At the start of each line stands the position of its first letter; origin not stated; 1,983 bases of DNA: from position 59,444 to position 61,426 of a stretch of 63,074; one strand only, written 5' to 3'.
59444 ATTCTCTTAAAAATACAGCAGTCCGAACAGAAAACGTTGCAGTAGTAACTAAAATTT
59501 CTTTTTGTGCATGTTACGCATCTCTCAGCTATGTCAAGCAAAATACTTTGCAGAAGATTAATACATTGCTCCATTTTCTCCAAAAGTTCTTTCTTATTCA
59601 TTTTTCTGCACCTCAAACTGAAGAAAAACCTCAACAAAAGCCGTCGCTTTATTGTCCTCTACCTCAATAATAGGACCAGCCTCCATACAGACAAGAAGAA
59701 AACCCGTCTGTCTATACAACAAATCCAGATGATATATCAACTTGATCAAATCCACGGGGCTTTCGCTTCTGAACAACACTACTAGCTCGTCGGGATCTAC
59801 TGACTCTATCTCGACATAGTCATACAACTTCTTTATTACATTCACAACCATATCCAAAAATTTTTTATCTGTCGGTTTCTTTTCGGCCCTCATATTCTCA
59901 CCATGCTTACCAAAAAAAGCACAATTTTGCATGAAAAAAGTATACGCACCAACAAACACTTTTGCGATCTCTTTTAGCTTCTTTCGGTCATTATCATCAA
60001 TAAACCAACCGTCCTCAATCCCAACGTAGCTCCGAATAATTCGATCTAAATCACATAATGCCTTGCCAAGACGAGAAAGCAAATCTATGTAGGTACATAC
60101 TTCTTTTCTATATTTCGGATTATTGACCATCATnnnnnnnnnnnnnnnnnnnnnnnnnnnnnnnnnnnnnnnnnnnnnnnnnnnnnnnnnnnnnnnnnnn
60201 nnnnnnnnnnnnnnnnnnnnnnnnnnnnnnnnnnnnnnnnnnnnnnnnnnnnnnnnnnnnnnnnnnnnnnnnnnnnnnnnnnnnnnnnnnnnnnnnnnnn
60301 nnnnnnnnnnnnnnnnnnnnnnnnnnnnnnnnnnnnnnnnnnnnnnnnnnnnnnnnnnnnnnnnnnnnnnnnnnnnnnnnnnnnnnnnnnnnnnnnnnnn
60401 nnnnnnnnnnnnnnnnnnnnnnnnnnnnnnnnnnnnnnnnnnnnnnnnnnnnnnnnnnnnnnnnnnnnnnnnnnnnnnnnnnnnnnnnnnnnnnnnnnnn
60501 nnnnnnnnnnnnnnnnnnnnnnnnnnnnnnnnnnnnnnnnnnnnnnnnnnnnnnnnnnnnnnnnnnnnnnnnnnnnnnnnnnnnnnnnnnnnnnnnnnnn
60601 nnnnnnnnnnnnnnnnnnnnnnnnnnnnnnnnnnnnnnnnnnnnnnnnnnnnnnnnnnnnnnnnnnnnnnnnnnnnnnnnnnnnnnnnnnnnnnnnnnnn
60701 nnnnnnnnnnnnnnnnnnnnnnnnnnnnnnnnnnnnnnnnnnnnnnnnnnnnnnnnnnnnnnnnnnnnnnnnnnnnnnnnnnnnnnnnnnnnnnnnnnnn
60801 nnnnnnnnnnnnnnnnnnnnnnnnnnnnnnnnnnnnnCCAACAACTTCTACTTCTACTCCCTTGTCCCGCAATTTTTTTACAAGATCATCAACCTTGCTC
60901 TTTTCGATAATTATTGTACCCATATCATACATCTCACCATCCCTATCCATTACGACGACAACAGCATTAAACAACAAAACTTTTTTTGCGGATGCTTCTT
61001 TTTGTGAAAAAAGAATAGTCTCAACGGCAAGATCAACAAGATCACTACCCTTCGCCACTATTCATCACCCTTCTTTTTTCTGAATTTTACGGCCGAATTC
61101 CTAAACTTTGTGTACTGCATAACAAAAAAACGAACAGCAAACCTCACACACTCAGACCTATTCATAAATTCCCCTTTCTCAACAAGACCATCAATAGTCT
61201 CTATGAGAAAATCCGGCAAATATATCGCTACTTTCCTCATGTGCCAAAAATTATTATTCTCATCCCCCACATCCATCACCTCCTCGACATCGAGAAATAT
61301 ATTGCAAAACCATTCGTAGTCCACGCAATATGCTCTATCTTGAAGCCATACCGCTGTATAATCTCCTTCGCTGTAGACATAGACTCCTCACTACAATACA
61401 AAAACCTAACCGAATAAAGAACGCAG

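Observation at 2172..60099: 14-bp palindrome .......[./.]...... present eight times, with an asymmetric 2-bp core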

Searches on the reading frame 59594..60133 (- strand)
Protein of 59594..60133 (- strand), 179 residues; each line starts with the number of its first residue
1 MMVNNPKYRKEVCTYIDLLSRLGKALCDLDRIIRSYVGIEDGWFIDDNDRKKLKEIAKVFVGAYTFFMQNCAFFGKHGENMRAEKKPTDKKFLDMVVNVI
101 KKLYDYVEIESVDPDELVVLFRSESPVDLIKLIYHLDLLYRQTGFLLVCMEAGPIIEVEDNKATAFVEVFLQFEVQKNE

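Call 27: search_protein_families(library=pfam, max_evalue=0.05, proteins=[window:59594-60133:-])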
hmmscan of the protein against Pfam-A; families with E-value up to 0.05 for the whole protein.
window:59594-60133:- (179 aa): 1 family
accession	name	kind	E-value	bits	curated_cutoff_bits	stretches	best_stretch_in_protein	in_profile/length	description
PF21462.3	PsaS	-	0.025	15.2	27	1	31-63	62-94/112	Ph 6 antigen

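Call 59: search_protein_families(library=phrogs, max_evalue=0.05, proteins=[window:59594-60133:-])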
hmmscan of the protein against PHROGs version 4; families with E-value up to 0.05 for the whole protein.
window:59594-60133:- (179 aa): 0 families

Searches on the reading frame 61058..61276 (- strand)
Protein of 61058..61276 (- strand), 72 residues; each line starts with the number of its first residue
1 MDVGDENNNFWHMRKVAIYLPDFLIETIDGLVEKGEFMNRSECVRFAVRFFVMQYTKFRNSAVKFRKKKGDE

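Call 44: search_protein_families(library=pfam, max_evalue=0.1, proteins=[window:61058-61276:-])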
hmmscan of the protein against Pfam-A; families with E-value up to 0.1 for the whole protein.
window:61058-61276:- (72 aa): 3 families
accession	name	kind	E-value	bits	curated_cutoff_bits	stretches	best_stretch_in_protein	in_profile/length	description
PF23434.1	DUF7120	-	0.00019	21.8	27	1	13-44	1-32/70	Family of unknown function (DUF7120)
PF01402.27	RHH_1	-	0.00023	21.4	20.5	1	17-52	3-37/39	Ribbon-helix-helix protein, copG family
PF17723.7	RHH_8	-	0.0012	19.3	25.4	1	15-64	5-54/119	Ribbon-Helix-Helix transcriptional regulator family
